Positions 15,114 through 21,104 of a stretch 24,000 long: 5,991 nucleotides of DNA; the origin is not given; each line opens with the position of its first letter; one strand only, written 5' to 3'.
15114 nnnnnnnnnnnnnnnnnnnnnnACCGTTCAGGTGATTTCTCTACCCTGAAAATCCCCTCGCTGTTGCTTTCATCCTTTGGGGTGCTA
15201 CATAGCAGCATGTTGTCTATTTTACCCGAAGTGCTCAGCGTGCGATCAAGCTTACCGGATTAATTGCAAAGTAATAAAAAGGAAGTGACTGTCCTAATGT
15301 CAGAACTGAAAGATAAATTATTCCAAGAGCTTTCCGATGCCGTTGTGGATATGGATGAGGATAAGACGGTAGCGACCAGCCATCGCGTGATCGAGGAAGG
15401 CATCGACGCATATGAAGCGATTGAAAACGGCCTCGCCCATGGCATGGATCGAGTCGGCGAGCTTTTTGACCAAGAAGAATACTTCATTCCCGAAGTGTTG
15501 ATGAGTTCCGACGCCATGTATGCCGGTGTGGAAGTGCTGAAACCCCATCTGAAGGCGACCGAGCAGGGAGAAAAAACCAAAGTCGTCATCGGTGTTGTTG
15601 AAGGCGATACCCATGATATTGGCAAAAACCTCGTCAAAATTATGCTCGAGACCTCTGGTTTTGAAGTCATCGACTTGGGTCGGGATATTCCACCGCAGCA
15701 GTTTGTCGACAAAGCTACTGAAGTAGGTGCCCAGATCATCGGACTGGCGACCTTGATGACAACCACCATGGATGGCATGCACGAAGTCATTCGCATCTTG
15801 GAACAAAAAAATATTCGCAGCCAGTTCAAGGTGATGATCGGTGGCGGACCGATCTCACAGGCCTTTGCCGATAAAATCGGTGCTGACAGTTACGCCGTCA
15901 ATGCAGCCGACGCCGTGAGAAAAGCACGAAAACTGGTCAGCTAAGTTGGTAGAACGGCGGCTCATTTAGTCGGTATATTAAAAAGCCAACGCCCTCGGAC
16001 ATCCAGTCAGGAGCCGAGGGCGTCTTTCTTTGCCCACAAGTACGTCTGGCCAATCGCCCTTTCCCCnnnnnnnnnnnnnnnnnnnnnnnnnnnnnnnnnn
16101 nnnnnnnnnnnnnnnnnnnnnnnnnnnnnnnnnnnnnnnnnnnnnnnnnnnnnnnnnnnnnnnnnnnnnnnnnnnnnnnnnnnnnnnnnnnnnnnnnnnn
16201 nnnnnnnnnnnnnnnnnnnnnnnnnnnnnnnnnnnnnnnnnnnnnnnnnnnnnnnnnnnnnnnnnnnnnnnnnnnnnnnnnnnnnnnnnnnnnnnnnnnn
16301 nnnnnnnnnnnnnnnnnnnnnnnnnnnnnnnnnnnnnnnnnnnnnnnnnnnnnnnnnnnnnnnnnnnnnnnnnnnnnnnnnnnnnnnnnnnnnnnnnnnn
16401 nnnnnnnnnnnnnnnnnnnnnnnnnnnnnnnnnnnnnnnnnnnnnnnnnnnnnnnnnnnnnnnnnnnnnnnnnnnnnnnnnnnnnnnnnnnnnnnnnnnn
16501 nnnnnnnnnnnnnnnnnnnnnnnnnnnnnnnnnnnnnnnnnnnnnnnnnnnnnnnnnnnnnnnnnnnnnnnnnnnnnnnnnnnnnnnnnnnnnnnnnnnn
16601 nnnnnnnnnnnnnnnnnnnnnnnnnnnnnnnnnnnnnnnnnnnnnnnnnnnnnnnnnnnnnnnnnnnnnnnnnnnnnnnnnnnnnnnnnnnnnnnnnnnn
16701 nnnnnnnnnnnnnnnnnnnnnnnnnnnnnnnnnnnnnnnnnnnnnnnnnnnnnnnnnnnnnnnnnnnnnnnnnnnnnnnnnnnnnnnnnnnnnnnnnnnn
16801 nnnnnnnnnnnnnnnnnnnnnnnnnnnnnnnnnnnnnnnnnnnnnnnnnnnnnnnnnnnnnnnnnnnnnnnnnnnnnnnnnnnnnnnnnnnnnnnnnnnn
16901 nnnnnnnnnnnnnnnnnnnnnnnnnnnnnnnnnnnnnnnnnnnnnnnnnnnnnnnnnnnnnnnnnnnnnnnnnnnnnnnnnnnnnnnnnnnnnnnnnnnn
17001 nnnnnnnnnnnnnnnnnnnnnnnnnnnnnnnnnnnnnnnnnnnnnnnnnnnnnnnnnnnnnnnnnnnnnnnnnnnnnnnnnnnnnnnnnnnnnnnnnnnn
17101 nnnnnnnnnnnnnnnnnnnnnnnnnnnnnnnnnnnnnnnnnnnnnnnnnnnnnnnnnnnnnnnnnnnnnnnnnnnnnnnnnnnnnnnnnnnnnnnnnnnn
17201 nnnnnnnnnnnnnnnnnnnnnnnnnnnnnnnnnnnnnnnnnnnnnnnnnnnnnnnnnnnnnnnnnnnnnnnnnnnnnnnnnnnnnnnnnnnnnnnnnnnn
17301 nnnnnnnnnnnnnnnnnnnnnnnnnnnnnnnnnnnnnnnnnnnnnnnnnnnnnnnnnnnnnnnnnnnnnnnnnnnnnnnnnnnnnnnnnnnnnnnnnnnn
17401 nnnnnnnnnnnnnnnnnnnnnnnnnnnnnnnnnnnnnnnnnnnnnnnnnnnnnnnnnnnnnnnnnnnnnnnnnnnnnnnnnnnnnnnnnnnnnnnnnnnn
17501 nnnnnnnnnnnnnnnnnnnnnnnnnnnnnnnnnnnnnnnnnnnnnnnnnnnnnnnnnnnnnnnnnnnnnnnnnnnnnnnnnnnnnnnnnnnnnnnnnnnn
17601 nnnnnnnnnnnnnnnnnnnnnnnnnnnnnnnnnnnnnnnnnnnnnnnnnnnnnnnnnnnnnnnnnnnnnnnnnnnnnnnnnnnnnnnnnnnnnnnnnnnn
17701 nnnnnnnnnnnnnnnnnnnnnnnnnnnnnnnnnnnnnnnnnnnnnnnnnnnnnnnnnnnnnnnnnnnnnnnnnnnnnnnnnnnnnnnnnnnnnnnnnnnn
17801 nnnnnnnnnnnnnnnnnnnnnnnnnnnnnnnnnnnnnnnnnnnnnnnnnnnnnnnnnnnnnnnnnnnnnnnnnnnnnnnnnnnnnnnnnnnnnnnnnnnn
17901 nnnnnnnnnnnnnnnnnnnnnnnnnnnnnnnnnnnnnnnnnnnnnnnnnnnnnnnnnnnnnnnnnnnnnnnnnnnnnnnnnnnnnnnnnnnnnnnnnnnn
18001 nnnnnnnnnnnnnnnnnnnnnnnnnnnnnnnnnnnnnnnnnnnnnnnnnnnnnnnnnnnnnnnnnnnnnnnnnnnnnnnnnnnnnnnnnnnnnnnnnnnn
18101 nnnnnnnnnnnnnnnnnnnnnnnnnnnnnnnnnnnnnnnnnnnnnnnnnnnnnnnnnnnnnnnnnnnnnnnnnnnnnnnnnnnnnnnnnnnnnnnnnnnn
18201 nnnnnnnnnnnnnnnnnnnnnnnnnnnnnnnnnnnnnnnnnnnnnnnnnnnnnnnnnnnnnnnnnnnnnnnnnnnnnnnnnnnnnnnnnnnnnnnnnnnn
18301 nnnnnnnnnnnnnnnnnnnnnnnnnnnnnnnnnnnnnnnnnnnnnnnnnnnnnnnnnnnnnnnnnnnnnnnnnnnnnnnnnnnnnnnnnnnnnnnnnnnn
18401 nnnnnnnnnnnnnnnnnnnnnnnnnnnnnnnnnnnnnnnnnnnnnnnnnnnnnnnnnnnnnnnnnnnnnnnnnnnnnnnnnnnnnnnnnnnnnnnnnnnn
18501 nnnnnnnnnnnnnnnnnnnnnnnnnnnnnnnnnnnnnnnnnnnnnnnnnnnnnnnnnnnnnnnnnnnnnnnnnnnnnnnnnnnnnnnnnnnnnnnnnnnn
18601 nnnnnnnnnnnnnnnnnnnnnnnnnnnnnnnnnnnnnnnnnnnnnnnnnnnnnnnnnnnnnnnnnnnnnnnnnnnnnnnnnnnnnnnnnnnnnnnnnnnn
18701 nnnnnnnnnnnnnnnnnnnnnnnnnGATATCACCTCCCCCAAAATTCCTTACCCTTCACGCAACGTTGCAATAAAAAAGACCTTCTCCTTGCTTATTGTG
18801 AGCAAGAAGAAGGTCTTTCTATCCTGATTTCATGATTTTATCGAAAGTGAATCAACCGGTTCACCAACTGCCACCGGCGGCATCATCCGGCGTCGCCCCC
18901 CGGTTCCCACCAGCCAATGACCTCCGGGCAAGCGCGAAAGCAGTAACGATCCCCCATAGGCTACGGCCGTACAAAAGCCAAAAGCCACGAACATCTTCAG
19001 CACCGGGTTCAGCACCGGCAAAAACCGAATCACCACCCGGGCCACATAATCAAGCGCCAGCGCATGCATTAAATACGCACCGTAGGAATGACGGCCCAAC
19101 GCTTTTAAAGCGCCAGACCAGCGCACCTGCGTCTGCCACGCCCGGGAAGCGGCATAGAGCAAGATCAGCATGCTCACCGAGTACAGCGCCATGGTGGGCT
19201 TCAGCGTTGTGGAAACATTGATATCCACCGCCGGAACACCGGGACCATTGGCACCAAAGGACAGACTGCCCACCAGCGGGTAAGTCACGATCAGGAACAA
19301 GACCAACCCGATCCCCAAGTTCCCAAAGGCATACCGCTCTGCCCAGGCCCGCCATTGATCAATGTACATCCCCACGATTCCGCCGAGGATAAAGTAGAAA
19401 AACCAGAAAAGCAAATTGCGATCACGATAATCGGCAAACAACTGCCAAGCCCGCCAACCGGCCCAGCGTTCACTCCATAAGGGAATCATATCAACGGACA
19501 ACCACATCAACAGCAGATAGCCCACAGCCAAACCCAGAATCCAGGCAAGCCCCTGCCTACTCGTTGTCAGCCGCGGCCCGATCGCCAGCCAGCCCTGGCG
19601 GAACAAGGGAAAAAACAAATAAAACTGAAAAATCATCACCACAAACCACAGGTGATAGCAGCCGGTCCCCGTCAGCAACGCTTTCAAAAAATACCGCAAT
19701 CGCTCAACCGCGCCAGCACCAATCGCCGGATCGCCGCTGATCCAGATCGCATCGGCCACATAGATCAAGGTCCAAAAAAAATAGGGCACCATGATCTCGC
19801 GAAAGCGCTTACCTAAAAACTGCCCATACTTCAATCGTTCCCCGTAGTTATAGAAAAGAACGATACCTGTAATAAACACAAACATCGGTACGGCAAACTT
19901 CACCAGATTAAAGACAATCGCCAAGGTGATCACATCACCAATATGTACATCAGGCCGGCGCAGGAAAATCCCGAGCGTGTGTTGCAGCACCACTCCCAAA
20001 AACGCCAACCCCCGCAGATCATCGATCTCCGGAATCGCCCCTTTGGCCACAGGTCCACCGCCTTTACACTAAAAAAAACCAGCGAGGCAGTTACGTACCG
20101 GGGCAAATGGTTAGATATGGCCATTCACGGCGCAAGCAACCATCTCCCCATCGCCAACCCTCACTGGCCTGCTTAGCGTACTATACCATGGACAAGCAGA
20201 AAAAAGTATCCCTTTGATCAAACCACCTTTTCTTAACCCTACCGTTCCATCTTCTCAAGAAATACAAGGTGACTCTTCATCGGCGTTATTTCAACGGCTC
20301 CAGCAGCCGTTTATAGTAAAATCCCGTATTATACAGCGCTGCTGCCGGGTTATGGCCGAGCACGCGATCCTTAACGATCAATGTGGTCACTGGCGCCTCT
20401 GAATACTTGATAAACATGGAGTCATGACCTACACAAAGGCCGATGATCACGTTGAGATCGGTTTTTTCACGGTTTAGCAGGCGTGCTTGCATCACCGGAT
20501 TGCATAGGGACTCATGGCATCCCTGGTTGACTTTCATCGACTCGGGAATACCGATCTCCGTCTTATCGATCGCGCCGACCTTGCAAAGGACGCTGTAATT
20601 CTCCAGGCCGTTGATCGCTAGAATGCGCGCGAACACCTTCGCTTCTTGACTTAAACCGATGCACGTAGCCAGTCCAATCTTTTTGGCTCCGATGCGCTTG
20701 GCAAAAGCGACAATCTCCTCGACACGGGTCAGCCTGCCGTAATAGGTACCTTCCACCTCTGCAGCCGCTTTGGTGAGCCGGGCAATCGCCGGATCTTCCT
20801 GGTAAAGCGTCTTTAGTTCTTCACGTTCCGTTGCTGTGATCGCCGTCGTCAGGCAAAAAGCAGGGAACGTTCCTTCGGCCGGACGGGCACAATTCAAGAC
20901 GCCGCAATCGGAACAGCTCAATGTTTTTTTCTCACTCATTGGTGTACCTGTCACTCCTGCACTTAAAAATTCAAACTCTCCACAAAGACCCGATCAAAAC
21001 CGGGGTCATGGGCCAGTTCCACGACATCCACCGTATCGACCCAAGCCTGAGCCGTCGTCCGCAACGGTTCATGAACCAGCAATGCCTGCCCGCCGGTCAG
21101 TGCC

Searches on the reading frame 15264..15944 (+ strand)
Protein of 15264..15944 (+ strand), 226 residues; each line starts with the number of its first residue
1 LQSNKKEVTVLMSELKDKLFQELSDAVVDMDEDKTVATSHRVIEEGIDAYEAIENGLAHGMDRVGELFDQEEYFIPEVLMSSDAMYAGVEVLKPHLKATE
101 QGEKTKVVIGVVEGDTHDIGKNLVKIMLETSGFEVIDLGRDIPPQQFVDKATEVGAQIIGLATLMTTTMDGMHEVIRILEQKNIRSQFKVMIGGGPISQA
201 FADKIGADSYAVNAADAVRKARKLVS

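Call 11: search_protein_families(library=pfam, proteins=[window:15264-15944:+])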
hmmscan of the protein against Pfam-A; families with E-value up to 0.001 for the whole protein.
window:15264-15944:+ (226 aa): 2 families
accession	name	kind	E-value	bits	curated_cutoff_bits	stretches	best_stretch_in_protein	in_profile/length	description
PF02310.24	B12-binding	-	1.3e-25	90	32.1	1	106-217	2-119/121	B12 binding domain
PF02607.22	B12-binding_2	-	4.9e-23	81.6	23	1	20-93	2-74/74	B12 binding domain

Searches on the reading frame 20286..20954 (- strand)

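Call 11: search_protein_families(library=pfam, proteins=[window:20286-20954:-])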
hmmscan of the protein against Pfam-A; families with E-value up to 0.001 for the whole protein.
window:20286-20954:- (222 aa): 1 family
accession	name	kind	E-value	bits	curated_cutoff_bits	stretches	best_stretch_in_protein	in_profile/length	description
PF08901.16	DUF1847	-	6.3e-66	221.2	25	1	36-192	3-157/157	Protein of unknown function (DUF1847)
